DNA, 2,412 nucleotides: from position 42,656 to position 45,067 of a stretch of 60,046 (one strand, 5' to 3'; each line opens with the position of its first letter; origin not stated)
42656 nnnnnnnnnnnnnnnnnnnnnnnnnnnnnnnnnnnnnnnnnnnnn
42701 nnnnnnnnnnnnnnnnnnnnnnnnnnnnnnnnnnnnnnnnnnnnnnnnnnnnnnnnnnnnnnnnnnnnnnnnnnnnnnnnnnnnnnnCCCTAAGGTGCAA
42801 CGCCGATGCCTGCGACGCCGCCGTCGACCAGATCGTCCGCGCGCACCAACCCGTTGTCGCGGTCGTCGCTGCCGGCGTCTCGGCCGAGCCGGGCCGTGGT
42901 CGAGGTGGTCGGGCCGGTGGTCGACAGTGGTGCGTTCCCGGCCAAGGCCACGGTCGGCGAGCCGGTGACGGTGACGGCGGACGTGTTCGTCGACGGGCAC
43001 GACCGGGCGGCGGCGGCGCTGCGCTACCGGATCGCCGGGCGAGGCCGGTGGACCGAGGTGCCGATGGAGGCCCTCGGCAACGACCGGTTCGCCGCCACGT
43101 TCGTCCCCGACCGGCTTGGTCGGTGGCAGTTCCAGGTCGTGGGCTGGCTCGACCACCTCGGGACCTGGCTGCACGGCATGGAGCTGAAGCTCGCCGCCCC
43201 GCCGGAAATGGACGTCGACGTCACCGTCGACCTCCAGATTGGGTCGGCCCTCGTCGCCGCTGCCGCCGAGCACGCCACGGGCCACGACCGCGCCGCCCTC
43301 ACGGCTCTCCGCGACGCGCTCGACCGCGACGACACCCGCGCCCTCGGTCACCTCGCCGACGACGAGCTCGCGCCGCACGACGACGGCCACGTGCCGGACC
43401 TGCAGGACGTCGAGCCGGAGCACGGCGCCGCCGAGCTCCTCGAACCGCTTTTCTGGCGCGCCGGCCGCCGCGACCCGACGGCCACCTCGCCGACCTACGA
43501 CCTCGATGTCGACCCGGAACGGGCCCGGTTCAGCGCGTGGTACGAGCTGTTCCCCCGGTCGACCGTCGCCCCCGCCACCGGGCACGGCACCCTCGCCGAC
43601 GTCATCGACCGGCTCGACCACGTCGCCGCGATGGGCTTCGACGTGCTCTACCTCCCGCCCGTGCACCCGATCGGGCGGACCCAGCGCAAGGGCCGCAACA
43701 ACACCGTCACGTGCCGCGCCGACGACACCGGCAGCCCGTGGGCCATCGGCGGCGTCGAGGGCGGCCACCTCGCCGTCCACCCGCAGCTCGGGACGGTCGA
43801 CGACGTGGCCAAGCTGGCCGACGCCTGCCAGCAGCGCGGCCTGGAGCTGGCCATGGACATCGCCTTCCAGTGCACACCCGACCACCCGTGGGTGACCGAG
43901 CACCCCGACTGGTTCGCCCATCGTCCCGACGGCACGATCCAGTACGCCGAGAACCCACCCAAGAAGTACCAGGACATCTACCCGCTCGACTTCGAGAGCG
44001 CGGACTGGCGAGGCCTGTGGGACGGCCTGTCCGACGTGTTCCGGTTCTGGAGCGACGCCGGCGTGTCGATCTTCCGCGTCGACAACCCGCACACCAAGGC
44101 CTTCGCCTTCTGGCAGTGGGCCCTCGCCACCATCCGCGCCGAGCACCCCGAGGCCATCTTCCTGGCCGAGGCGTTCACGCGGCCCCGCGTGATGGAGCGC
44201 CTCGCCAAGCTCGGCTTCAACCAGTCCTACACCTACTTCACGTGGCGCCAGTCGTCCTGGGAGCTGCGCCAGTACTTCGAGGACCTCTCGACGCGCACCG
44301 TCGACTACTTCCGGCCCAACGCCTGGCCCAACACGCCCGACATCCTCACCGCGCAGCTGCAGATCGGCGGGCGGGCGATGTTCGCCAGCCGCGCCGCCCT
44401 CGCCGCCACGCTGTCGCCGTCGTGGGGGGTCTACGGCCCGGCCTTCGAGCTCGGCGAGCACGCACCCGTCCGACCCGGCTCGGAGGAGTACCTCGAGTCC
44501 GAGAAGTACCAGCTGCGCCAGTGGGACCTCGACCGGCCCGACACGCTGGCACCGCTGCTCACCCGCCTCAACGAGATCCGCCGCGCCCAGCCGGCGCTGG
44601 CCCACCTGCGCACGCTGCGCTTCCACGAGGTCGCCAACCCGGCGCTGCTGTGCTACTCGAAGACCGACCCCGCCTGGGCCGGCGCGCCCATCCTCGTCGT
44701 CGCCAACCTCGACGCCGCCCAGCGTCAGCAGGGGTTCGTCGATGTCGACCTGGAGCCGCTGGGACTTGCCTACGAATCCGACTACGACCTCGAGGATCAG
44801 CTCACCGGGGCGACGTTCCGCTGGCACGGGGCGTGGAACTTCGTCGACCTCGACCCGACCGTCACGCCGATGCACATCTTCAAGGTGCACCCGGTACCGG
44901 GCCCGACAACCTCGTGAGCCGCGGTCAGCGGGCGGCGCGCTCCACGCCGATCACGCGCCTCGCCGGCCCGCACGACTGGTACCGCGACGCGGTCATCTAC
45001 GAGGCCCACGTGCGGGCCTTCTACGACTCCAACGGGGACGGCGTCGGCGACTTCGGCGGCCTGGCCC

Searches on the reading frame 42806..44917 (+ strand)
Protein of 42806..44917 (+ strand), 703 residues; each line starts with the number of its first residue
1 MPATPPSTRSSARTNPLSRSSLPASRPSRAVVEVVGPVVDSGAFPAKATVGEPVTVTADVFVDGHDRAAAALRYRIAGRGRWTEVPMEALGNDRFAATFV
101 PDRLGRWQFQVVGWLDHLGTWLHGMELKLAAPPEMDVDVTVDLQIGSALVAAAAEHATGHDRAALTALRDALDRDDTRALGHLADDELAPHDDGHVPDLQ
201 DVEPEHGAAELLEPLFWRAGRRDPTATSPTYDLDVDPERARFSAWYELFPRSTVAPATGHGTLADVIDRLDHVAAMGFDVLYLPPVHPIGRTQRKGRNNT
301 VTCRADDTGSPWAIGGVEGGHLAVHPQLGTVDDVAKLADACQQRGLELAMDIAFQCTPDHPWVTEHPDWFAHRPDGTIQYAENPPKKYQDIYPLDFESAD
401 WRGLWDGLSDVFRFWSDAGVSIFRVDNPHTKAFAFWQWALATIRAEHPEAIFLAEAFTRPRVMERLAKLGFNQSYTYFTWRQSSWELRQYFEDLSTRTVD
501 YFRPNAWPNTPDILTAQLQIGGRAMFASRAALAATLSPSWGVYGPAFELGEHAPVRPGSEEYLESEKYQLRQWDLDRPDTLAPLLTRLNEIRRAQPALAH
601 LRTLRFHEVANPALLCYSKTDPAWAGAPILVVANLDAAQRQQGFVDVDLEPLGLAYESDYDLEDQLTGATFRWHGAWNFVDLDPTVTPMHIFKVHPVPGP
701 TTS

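Call 7: search_protein_families(library=pfam, proteins=[window:42806-44917:+], max_evalue=0.001)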
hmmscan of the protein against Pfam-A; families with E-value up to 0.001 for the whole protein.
window:42806-44917:+ (703 aa): 4 families
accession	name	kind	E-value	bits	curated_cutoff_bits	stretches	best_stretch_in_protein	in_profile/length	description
PF11896.14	GlgE_dom_N_S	-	7e-46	157.2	25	1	29-188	2-154/179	Alpha-1,4-glucan:maltose-1-phosphate maltosyltransferase, domain N/S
PF21702.3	GLGE_C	-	1.6e-25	89.6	27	1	606-694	1-87/87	GLGE, C-terminal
PF00128.31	Alpha-amylase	-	4.7e-09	36.4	22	1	257-373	12-106/446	Alpha amylase, catalytic domain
PF14871.12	GHL6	-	1.9e-05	25.3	35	1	292-385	8-94/132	Hypothetical glycosyl hydrolase 6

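Call 65: list_cluster_members(proteins=[window:42806-44914:+, window:40790-42784:+, window:37283-38437:-, window:33156-33932:-, P0243, P0142, P0002])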
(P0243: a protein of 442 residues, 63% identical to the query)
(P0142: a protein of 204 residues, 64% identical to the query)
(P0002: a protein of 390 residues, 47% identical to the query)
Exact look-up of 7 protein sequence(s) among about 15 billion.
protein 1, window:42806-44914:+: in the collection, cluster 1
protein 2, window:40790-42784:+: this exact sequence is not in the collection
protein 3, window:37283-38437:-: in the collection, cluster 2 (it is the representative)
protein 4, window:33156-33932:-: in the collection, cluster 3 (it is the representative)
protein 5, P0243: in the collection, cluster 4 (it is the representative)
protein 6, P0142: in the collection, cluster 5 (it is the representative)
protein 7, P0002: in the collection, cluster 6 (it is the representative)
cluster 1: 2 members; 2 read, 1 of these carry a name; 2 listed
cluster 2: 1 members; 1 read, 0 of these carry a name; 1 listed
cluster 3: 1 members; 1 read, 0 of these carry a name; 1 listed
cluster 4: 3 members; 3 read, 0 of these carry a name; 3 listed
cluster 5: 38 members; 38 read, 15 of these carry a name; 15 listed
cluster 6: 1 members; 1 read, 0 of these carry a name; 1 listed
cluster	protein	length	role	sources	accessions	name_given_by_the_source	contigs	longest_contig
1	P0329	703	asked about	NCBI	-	-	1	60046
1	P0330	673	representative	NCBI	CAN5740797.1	alpha-1,4-glucan--maltose-1-phosphate maltosyltransferase [soil metagenome]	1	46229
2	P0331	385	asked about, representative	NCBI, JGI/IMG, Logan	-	-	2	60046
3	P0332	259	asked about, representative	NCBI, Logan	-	-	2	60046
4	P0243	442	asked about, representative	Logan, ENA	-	-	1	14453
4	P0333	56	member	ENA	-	-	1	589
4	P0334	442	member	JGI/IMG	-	-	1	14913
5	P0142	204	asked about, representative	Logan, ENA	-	-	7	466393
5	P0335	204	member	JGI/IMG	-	hypothetical protein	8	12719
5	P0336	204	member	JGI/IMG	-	hypothetical protein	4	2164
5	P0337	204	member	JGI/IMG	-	hypothetical protein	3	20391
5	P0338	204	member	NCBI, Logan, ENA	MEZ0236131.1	MAG: hypothetical protein ACAH81_14465 [Actinomycetota bacterium]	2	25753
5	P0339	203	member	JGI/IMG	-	hypothetical protein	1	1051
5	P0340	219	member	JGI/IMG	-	hypothetical protein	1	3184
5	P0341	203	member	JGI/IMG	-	hypothetical protein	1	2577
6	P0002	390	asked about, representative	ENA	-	-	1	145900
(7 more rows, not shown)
